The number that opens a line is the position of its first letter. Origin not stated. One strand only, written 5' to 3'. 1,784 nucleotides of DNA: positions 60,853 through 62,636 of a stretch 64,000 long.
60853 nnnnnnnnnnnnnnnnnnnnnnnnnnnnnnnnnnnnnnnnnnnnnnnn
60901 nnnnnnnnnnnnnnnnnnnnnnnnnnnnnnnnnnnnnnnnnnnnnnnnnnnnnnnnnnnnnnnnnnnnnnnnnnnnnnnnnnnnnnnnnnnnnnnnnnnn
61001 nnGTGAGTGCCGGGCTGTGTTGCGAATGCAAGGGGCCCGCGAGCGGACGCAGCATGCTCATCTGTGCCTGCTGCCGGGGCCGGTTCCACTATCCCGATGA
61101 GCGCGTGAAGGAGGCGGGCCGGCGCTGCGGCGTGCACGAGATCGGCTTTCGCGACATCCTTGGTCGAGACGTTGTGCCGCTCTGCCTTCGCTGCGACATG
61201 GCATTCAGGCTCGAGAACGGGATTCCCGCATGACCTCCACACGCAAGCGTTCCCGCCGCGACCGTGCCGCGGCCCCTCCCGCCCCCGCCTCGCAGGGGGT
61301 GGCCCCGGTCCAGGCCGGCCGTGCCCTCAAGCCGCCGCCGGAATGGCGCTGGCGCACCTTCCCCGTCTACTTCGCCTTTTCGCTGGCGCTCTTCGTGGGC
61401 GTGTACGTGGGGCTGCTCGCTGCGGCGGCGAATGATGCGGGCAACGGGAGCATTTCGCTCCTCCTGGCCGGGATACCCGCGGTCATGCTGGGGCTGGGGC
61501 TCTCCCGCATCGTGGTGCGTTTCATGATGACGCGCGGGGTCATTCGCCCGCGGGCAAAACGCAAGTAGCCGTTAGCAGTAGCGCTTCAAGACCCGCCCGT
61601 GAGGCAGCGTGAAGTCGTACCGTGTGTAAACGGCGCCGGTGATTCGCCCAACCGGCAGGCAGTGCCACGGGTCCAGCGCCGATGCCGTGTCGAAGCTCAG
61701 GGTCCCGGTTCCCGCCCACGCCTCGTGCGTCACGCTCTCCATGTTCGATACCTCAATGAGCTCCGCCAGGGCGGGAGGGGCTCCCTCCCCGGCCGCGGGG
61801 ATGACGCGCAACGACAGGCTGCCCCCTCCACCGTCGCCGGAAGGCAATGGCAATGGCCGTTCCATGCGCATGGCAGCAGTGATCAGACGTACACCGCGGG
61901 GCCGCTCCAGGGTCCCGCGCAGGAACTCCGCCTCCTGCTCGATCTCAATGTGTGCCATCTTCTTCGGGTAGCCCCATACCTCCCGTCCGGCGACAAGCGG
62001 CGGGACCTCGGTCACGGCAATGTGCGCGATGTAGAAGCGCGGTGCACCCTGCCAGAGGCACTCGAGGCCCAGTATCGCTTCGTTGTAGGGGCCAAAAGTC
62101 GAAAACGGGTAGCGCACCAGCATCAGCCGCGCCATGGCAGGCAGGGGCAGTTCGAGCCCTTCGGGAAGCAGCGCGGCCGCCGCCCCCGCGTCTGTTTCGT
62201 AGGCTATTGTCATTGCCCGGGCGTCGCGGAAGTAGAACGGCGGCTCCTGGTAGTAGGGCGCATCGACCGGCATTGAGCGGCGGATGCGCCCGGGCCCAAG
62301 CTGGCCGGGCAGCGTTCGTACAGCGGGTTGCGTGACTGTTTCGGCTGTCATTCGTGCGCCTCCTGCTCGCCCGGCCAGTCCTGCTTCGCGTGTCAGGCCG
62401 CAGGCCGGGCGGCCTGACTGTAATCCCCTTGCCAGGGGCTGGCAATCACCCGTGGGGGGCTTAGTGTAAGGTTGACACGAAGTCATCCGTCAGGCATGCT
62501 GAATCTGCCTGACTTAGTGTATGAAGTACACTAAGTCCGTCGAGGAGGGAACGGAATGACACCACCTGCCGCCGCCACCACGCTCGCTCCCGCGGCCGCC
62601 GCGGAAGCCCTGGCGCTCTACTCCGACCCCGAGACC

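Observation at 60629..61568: Three-gene operon with two paralogous PHD-like C4HC3 zinc fingers (one fused to an HTH) and a small membrane protein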

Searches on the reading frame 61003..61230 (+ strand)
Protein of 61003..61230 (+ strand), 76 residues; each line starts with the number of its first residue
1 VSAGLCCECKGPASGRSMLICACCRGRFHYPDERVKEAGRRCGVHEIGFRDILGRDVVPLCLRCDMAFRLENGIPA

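Call 3: search_protein_families(library=pfam, proteins=[window:61003-61230:+], max_evalue=1)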
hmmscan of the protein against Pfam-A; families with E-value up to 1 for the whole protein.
window:61003-61230:+ (76 aa): 0 families

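Call 4: search_protein_families(library=ncbifam, proteins=[window:61003-61230:+], max_evalue=1)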
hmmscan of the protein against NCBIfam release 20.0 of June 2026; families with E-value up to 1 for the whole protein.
window:61003-61230:+ (76 aa): 0 families

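Call 7: find_homologous_proteins(query=window:61003-61230:+)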
Query window:61003-61230:+ (76 aa): 75 proteins with E <= 0.001 among 75 candidates.
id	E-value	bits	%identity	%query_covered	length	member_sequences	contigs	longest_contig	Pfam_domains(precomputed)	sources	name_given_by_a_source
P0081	6.0e-34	133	79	100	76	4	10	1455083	-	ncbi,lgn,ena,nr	ncbi:MAG: hypothetical protein HS107_11595 [Thermoflexaceae bacterium]|nr:hypothetical protein [Ther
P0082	8.0e-34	133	79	100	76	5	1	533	-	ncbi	-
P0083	1.6e-32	129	98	78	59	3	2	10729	-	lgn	-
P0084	5.8e-32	127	72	100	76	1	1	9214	-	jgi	jgi:hypothetical protein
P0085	1.3e-31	126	72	100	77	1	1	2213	-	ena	-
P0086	7.1e-31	124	68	100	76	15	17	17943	-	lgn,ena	-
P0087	1.7e-30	122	68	100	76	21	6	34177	-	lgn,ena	-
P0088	1.7e-30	122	71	100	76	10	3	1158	-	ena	-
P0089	2.0e-30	122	68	100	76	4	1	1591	-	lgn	-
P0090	5.3e-30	121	71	96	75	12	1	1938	-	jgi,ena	-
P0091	5.0e-29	118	70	100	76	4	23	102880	-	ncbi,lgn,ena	-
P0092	5.3e-29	118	68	100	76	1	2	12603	-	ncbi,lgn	-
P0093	5.6e-29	118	68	100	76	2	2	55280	-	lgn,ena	-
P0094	5.9e-29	117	66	100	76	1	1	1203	-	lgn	-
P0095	6.3e-29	117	67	100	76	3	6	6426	-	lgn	-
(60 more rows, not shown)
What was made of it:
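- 61003..61233 (+): P2 gene (76 aa, GTG start overlapping the P1 stop): a stand-alone divergent paralogue of the finger, near-neutral in charge. 75 homologue clusters (call 7).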

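Call 14: search_solved_structures(query=A2, max_evalue=10, show_alignments=3)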
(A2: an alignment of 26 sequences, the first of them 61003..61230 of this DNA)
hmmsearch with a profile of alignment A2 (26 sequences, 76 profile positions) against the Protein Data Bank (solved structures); distinct sequences matched with E-value up to 10: 12.
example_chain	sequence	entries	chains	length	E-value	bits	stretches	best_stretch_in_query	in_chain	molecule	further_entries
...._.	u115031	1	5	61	0.023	18.1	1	5-37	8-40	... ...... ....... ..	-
3o7a_A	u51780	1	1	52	0.26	14.7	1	5-37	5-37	PHD finger protein 13 variant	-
3o70_A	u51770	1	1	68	0.5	13.8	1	5-37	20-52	PHD finger protein 13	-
5wxg_A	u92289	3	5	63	0.53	13.7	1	5-32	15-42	Transcription initiation factor TFIID subunit 3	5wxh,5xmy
5c13_A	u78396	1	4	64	0.54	13.7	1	5-32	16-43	Transcription initiation factor TFIID subunit 3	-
1x6e_A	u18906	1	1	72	0.55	13.7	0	5-21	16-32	Zinc finger protein 24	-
2eok_A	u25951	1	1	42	0.6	13.6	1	18-44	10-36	Zinc finger protein 268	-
2k16_A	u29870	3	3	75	0.68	13.4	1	5-32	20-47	Transcription initiation factor TFIID subunit 3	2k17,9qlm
5olm_A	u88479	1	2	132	1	12.8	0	4-64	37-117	E3 ubiquitin-protein ligase TRIM21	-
9h1o_C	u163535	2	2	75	2.3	11.7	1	4-30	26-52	Rho guanine nucleotide exchange factor 2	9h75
6fga_A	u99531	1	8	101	4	10.9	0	4-34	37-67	E3 ubiquitin-protein ligase TRIM21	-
7ob9_I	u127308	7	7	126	4.5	10.7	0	20-55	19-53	DNA-directed RNA polymerase I subunit RPA12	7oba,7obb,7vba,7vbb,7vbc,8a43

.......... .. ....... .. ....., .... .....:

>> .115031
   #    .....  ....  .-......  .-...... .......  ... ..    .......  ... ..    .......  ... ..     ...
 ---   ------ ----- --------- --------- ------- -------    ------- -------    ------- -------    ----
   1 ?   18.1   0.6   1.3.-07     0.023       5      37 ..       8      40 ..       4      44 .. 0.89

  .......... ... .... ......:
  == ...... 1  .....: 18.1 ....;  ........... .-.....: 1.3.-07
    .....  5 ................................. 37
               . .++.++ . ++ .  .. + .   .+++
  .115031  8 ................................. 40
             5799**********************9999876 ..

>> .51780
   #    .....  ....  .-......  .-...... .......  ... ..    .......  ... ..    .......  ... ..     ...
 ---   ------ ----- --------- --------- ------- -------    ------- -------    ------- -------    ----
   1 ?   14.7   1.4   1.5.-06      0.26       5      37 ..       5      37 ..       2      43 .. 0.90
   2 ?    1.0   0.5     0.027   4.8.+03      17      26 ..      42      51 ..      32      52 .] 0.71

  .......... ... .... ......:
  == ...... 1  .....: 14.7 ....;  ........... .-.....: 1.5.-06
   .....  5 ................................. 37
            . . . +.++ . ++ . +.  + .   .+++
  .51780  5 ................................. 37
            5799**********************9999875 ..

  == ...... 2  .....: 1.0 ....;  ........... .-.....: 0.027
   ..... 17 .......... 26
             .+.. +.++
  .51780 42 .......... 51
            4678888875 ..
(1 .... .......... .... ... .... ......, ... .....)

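Call 30: predict_structure(alignment_id=A4)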
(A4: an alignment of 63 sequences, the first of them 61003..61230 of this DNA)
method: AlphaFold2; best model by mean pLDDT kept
length: 76 residues; sequences in the alignment: 63
mean_pLDDT: 88.9   pTM: 0.76
mean pLDDT of the five models: 88.9, 87.8, 84.2, 83.4, 77.2
residues with pLDDT >= 90: 48; 70-90: 23; 50-70: 4; < 50: 1
segments of 3 or more residues with pLDDT < 50: none
pLDDT, mean of each block of 10 residues (from residue 1): 80 84 95 88 92 92 95 85
secondary structure, 60 per line:
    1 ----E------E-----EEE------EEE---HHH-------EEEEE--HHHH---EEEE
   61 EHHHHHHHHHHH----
elements in order: E18-20 E27-29 E43-47 H50-53 E57-61 H62-72
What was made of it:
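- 61003..61233 (+): The AF2 model has pLDDT 88.9 and pTM 0.76 (call 30).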

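Call 37: fold_search(model_id=the predicted structure, library=pdb)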
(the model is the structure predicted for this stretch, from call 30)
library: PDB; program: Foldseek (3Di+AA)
matches with E <= 10: 255; with E <= 0.001: 0
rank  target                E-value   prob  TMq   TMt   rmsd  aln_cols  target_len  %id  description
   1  1zbd_B                1.2e-01  0.99  0.58  0.36   2.9        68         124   19  STRUCTURAL BASIS OF RAB EFFECTOR SPECIFICITY: CRYSTAL STRUCTURE OF THE SMALL G PROTEIN RAB3A COMPLEXED WITH THE EFFECT (released 1999-04-02)
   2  2yw8                  1.3e-01  0.98  0.55  0.67   3.5        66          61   17  Crystal structure of human RUN and FYVE domain-containing protein (released 2008-04-22)
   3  4l7x_A                2.3e-01  0.69  0.42  0.53   6.0        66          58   23  Crystal structure of the DIDO PHD finger in complex with H3K4me3 (released 2013-07-24)
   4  2zet_C                3.0e-01  0.95  0.57  0.33   3.2        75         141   17  Crystal structure of the small GTPase Rab27B complexed with the Slp homology domain of Slac2-a/melanophilin (released 2008-09-30)
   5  1vfy                  3.4e-01  0.92  0.59  0.66   3.6        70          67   16  PHOSPHATIDYLINOSITOL-3-PHOSPHATE BINDING FYVE DOMAIN OF VPS27P PROTEIN FROM SACCHAROMYCES CEREVISIAE (released 1999-05-06)
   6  5wle_A                3.4e-01  0.63  0.42  0.52   7.2        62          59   22  Crystal structure of the PPS PHD finger in complex with H3K4me3 (released 2017-10-04)
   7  5wlf                  3.4e-01  0.57  0.42  0.52   7.2        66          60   24  Crystal structure of the apo PPS PHD finger (released 2017-10-04)
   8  2cjs_C                4.4e-01  0.66  0.44  0.58   4.6        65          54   22  Structural Basis for a Munc13-1 Homodimer - Munc13-1 - RIM Heterodimer Switch: C2-domains as Versatile Protein-Protein (released 2006-06-07)
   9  5vab_A                4.4e-01  0.54  0.30  0.39   3.1        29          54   34  Crystal structure of ATXR5 PHD domain in complex with histone H3 (released 2017-04-19)
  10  2puy_A                4.7e-01  0.28  0.36  0.44   5.9        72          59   19  Crystal Structure of the BHC80 PHD finger (released 2007-08-14)
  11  8ihn_M                5.3e-01  0.14  0.29  0.07  11.2        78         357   13  Cryo-EM structure of the Rpd3S core complex (released 2024-03-20)
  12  1wem_MODEL_1_A        5.7e-01  0.41  0.44  0.44   6.1        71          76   21  Solution structure of PHD domain in death inducer-obliterator 1(DIO-1) (released 2004-11-25)
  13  5wxg_A                6.1e-01  0.54  0.32  0.38   5.7        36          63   25  Structure of TAF PHD finger domain binds to H3(1-15)K4ac (released 2017-08-16)
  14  2m3h_MODEL_1_A        6.1e-01  0.38  0.41  0.48   7.3        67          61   25  Structure of Dido PHD domain (released 2013-08-07)
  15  8iht_M                6.1e-01  0.14  0.29  0.07  11.2        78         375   13  Rpd3S bound to the nucleosome (released 2024-03-20)
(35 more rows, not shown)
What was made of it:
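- Closest known: PHD finger. Same: The P2 model superposes on rabphilin-3A and FYVE domains at TM 0.55-0.59 and rmsd about 3 A (call 37).
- The finger fold matches structural protein-binding fingers rather than sensor sites (call 37).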

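Call 59: search_protein_families(library=padloc, proteins=[window:61003-61230:+], max_evalue=0.1)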
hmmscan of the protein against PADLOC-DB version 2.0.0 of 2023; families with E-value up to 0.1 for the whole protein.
window:61003-61230:+ (76 aa): 0 families

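Call 60: search_protein_families(library=phrogs, proteins=[window:61003-61230:+], max_evalue=0.1)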
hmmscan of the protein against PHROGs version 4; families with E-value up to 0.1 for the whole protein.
window:61003-61230:+ (76 aa): 0 families

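Call 71: fold_search(model_id=the predicted structure, library=viral)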
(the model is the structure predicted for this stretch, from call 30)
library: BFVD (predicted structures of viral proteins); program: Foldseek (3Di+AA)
matches with E <= 10: 282; with E <= 0.001: 0
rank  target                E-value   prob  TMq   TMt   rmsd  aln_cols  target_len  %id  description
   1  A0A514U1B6            3.0e-01  0.89  0.52  0.56   3.3        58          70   12  Uncharacterized protein [Gordonia phage Phendrix]
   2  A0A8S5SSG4            3.0e-01  0.54  0.43  0.44   6.1        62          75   14  Uncharacterized protein [Siphoviridae sp. ctLnD25]
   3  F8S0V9                3.4e-01  0.63  0.40  0.26   3.4        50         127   18  Uncharacterized protein [Gordonia phage GTE2]
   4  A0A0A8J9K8            3.9e-01  0.63  0.45  0.20   5.4        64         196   12  Uncharacterized protein [Ralstonia phage RSL2]
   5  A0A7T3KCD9            4.1e-01  0.57  0.44  0.34   5.9        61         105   21  (no name in the UniProt tables at hand)
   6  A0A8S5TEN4            5.0e-01  0.69  0.49  0.39   3.7        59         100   12  Transcription elongation factor Elf1 like [Siphoviridae sp. ct1yA16]
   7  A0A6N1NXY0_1          5.3e-01  0.89  0.62  0.06   2.9        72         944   18  J domain-containing protein [Tupanvirus soda lake]
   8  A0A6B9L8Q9            5.7e-01  0.60  0.52  0.56   3.9        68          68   18  Uncharacterized protein [Gordonia phage Volt]
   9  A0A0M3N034            6.1e-01  0.69  0.51  0.47   3.9        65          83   11  Ac43-like protein [Perigonia lusca single nucleopolyhedrovirus]
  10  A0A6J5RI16            6.9e-01  0.57  0.41  0.55   4.0        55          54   13  Uncharacterized protein [uncultured Caudovirales phage]
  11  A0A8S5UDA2            7.4e-01  0.30  0.42  0.39   5.7        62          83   21  Uncharacterized protein [Siphoviridae sp. ctkhg5]
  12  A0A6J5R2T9            7.9e-01  0.57  0.41  0.34   4.3        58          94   17  HNHc domain containing protein [uncultured Caudovirales phage]
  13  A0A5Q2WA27            7.9e-01  0.54  0.49  0.34   6.1        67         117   18  (no name in the UniProt tables at hand)
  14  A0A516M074            7.9e-01  0.30  0.40  0.41   4.2        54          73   18  (no name in the UniProt tables at hand)
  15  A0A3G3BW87            7.9e-01  0.07  0.24  0.11  12.8        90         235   11  (no name in the UniProt tables at hand)
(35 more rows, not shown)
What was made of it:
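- Tried and rejected: Nothing useful for P2 (call 71).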

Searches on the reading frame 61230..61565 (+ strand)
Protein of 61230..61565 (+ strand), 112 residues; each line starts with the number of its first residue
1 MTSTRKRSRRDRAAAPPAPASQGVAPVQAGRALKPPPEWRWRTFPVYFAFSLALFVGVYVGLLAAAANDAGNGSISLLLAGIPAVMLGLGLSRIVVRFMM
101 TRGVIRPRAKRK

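Call 3: search_protein_families(library=pfam, proteins=[window:61230-61565:+], max_evalue=1)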
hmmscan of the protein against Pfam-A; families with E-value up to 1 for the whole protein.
window:61230-61565:+ (112 aa): 1 family
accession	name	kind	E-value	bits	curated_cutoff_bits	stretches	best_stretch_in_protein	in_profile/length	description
PF24838.2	8xMP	-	0.41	10.9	30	1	40-95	18-66/136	Octameric membrane protein family (8xMP)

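Call 4: search_protein_families(library=ncbifam, proteins=[window:61230-61565:+], max_evalue=1)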
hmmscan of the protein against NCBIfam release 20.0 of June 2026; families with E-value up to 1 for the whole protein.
window:61230-61565:+ (112 aa): 1 family
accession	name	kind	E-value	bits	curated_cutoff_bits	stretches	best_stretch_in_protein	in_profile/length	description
TIGR04222.1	near_uncomplex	domain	0.029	14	43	1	19-102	112-191/229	TIGR04222 domain-containing membrane protein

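Call 59: search_protein_families(library=padloc, proteins=[window:61230-61565:+], max_evalue=0.1)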
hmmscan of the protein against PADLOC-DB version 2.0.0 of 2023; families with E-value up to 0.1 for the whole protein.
window:61230-61565:+ (112 aa): 1 family
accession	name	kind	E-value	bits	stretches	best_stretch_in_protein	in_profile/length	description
PDLC00640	ZorA2|ZorA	-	0.022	11.4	1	54-109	60-117/590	MotA/ExbB/TolQ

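Call 60: search_protein_families(library=phrogs, proteins=[window:61230-61565:+], max_evalue=0.1)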
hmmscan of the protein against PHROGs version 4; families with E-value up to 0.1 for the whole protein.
window:61230-61565:+ (112 aa): 0 families

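Call 74: search_protein_families(library=pfam, alignment_id=A7, max_evalue=0.5)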
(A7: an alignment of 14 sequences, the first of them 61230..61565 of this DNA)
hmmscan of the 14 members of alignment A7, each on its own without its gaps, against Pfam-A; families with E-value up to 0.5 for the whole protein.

A. member 1, window:61230-61565:+ (112 aa): 1 family
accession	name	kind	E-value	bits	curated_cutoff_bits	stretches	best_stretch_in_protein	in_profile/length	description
PF24838.2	8xMP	-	0.41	10.9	30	0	40-95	18-66/136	Octameric membrane protein family (8xMP)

B. families by the number of members that match (of 14 scanned): 18 families
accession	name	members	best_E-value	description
PF24838.2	8xMP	3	0.035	Octameric membrane protein family (8xMP)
PF00487.30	FA_desaturase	2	0.032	Fatty acid desaturase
PF07690.21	MFS_1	1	0.0013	Major Facilitator Superfamily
PF20154.4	LNT_N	1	0.0042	Apolipoprotein N-acyltransferase N-terminal domain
PF04893.22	Yip1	1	0.014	Yip1 domain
PF13664.11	DUF4149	1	0.015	Domain of unknown function (DUF4149)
PF10801.13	DUF2537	1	0.015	Protein of unknown function (DUF2537)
PF19762.4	DUF6249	1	0.016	Domain of unknown function (DUF6249)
PF19545.4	DUF6069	1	0.032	Family of unknown function (DUF6069)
PF08510.17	PIG-P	1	0.04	PIG-P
PF05115.19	PetL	1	0.051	Cytochrome B6-F complex subunit VI (PetL)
PF17696.6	ALN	1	0.066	Another-regulin-like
PF17259.7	DUF5325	1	0.072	Family of unknown function (DUF5325)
PF17314.7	DUF5360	1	0.11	Family of unknown function (DUF5360)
PF06993.17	DUF1304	1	0.11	Protein of unknown function (DUF1304)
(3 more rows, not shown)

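Call 75: search_solved_structures(query=A7, max_evalue=5)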
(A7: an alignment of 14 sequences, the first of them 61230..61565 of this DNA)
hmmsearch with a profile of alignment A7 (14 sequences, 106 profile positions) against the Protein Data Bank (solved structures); distinct sequences matched with E-value up to 5: 2.
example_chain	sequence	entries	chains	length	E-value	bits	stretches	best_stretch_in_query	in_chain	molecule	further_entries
6adq_D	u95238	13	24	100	0.12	15.7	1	1-80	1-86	Prokaryotic respiratory supercomplex associate factor 1 PRSAF1 | Putative conserved transmembrane protein | Conserved transmembrane protein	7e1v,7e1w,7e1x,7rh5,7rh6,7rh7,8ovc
9jom_A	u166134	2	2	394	0.47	13.7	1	19-48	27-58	Glycoside-hydrolase family GH114 TIM-barrel domain-containing protein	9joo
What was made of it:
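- Closest known: Small polybasic two-TM proteins of Gram-positive lineages. Same: PRSAF1 is the only PDB sequence hit of the P3 profile (E 0.12, call 75).
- Tried and rejected: P3 hits only PRSAF1 at E 0.12 (call 75).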

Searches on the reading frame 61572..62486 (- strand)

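Call 3: search_protein_families(library=pfam, proteins=[window:61572-62486:-], max_evalue=1)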
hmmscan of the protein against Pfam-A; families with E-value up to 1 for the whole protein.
window:61572-62486:- (304 aa): 1 family
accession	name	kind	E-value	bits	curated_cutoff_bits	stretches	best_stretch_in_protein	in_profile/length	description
PF06314.16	ADC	-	6.2e-55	186.7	29.8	1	71-303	1-237/238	Acetoacetate decarboxylase (ADC)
